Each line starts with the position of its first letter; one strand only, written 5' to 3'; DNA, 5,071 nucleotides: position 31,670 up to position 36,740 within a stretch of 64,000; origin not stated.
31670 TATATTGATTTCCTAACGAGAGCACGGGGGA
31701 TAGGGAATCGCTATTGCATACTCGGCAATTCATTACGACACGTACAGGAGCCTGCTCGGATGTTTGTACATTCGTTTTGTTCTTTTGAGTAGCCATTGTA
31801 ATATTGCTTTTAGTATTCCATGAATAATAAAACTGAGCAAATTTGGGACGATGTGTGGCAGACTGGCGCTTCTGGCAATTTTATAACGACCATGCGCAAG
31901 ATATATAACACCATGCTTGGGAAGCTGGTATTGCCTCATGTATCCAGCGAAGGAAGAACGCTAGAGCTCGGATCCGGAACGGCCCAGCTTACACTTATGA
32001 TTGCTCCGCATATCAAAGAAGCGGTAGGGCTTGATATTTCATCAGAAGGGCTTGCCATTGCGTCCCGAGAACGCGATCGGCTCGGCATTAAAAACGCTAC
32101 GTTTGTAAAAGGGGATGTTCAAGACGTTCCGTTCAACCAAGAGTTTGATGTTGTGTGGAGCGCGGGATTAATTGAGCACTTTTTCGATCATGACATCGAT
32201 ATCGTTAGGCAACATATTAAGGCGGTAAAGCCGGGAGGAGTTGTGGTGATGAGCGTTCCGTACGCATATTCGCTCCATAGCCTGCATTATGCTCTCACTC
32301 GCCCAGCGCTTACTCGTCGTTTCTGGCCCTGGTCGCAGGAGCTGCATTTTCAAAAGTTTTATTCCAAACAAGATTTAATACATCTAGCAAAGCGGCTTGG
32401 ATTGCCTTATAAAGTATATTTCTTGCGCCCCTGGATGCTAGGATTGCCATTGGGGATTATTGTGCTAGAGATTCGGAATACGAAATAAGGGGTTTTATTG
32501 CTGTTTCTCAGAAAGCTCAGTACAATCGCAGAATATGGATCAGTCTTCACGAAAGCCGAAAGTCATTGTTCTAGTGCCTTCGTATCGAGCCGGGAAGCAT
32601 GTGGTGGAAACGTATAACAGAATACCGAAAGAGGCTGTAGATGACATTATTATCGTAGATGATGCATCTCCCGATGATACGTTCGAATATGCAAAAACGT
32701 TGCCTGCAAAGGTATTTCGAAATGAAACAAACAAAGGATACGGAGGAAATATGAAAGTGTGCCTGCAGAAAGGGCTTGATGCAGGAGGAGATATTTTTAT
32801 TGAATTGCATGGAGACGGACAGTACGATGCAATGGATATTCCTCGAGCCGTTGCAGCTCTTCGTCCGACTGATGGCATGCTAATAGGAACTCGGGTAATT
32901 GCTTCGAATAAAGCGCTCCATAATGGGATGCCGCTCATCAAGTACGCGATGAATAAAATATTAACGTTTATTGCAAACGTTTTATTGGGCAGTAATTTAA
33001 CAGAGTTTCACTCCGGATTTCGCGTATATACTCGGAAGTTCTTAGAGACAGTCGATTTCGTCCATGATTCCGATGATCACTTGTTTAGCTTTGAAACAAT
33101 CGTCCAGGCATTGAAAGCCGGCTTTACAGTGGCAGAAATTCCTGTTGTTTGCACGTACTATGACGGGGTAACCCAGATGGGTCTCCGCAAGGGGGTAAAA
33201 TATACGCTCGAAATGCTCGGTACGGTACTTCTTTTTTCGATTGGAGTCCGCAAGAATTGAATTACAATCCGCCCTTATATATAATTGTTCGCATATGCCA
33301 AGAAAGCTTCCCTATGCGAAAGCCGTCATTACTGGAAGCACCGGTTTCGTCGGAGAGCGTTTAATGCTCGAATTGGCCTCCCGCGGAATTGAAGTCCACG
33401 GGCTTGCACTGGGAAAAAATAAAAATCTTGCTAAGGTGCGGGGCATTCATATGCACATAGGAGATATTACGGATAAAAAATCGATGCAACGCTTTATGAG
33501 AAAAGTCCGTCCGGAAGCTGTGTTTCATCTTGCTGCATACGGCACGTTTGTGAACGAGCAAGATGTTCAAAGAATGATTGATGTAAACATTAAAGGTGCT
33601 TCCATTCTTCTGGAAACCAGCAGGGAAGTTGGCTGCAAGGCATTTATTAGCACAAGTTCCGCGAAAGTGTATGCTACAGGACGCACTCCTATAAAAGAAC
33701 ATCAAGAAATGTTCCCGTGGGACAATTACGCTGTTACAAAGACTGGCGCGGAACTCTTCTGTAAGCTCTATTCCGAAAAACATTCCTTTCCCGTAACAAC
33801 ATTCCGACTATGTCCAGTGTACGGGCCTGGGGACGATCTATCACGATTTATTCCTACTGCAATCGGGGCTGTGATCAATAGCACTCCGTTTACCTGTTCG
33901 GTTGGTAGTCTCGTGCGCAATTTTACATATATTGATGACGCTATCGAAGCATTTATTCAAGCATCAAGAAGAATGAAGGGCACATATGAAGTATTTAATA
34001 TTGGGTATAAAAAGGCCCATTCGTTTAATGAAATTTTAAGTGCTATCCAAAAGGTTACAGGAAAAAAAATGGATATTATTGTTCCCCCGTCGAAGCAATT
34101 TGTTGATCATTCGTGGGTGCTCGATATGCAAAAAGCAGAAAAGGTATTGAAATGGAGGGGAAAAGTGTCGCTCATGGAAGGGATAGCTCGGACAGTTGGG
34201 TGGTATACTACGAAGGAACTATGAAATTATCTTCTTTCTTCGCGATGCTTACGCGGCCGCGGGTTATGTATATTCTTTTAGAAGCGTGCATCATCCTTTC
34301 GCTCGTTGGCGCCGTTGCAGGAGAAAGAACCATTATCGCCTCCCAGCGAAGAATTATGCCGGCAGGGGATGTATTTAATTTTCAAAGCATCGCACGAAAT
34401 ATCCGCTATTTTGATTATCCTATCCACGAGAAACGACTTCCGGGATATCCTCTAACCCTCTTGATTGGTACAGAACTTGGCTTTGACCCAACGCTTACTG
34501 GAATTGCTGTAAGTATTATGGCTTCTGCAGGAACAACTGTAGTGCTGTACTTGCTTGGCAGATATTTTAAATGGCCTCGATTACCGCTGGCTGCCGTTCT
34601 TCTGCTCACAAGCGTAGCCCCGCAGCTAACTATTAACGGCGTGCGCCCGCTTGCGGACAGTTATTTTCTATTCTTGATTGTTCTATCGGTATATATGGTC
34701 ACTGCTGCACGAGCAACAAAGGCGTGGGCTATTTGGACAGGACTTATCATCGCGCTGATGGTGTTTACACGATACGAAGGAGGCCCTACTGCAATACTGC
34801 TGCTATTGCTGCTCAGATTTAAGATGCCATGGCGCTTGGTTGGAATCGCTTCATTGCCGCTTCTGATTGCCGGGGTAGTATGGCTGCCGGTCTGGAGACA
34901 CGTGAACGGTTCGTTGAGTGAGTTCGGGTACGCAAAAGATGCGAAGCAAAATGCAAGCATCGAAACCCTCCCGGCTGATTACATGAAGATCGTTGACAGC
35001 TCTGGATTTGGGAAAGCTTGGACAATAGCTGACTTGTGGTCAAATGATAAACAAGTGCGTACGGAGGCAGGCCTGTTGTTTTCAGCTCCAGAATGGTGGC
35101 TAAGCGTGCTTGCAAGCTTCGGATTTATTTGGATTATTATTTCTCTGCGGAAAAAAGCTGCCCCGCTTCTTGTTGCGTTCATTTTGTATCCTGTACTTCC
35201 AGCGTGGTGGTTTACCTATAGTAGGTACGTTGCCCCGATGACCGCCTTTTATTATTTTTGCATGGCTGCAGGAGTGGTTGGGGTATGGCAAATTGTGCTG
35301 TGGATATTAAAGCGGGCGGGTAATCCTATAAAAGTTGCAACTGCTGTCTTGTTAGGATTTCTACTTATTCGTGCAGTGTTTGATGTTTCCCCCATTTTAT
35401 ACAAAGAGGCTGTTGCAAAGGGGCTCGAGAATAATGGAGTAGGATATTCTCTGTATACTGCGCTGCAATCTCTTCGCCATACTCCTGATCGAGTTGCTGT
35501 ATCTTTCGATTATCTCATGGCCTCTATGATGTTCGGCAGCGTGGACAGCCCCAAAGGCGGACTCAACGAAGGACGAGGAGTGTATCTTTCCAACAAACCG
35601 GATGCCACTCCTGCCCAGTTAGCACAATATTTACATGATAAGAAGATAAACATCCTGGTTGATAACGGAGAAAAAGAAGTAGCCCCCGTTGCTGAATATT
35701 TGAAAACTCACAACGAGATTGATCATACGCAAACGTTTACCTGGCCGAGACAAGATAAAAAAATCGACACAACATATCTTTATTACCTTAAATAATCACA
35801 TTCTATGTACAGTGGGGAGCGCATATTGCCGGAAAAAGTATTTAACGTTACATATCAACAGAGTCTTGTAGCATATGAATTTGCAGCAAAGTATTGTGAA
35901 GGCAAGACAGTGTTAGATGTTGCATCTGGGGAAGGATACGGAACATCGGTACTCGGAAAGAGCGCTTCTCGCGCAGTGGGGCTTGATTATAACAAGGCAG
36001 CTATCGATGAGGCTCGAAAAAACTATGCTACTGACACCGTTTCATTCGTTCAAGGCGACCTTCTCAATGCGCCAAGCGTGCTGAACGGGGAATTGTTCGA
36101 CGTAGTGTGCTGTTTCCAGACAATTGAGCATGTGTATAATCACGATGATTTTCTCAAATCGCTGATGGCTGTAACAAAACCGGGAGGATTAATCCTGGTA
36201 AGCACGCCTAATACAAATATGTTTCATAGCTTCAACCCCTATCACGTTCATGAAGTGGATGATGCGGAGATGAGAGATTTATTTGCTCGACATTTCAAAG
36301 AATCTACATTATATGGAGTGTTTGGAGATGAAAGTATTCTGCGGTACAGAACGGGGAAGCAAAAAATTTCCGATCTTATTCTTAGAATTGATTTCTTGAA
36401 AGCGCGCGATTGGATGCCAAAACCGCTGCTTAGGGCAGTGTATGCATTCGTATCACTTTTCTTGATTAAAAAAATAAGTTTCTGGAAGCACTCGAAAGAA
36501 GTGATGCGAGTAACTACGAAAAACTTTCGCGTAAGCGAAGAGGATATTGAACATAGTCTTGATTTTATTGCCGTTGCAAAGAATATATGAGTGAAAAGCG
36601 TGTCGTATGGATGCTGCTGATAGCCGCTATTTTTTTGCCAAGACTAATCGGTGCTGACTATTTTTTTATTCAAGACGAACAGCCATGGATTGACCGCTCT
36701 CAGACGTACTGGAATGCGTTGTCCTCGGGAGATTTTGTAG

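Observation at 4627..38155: Four-member paralog family (A) of GT-C enzymes with a conserved GWGEGL periplasmic C-terminal domain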

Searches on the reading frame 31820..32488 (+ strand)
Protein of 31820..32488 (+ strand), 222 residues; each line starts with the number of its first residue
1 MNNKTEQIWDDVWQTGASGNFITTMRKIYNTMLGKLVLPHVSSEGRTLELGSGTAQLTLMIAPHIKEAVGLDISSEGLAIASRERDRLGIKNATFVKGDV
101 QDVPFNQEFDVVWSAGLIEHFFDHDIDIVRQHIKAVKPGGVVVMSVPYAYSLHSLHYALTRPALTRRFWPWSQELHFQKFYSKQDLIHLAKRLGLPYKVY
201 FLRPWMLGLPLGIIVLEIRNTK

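Call 11: search_protein_families(library=pfam, proteins=[window:31820-32488:+], max_evalue=0.001)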
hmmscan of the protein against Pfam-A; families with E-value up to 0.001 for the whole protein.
window:31820-32488:+ (222 aa): 6 families
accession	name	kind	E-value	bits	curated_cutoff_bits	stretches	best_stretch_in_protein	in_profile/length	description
PF13649.12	Methyltransf_25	-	1.5e-16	61.3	27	1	48-140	2-97/97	Methyltransferase domain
PF13847.12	Methyltransf_31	-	1.7e-16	60.7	27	1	43-148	3-113/145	Methyltransferase domain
PF08241.18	Methyltransf_11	-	7.6e-15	55.8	21.2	1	48-143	1-94/95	Methyltransferase domain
PF08242.18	Methyltransf_12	-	4.2e-14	53.5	30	1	48-142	1-98/98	Methyltransferase domain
PF13489.12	Methyltransf_23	-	9e-13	48.7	27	1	42-195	21-159/164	Methyltransferase domain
PF01209.24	Ubie_methyltran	-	3.3e-06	27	20.1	1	46-144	50-151/233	ubiE/COQ5 methyltransferase family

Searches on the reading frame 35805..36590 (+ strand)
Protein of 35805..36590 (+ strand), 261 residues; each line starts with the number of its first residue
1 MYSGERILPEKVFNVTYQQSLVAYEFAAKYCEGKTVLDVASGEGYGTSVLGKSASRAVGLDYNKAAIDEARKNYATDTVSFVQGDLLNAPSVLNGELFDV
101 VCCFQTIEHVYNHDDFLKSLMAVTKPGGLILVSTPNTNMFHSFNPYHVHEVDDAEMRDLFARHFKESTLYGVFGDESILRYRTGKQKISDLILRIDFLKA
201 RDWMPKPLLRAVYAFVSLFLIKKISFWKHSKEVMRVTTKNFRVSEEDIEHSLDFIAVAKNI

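Call 11: search_protein_families(library=pfam, proteins=[window:35805-36590:+], max_evalue=0.001)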
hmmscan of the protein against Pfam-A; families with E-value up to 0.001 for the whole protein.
window:35805-36590:+ (261 aa): 7 families
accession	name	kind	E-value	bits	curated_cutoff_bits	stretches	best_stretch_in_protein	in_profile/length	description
PF13847.12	Methyltransf_31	-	5.4e-19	68.8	27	1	33-155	4-114/145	Methyltransferase domain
PF08241.18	Methyltransf_11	-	1e-17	65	21.2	1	37-131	1-94/95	Methyltransferase domain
PF13649.12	Methyltransf_25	-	1.5e-15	58.1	27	1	36-128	1-97/97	Methyltransferase domain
PF13489.12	Methyltransf_23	-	1.7e-14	54.3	27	1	29-154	19-132/164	Methyltransferase domain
PF08242.18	Methyltransf_12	-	5.8e-11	43.4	30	1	37-130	1-98/98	Methyltransferase domain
PF01209.24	Ubie_methyltran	-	2.6e-05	24.1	20.1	1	31-141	46-161/233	ubiE/COQ5 methyltransferase family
PF07021.18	MetW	-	0.00012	22.2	21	1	32-137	13-112/193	Methionine biosynthesis protein MetW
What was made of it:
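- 35805..36590 (+): Membrane-anchored SAM methyltransferase whose stop codon overlaps the start of the divergent paralog (ATGA). Pfam (call 11).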
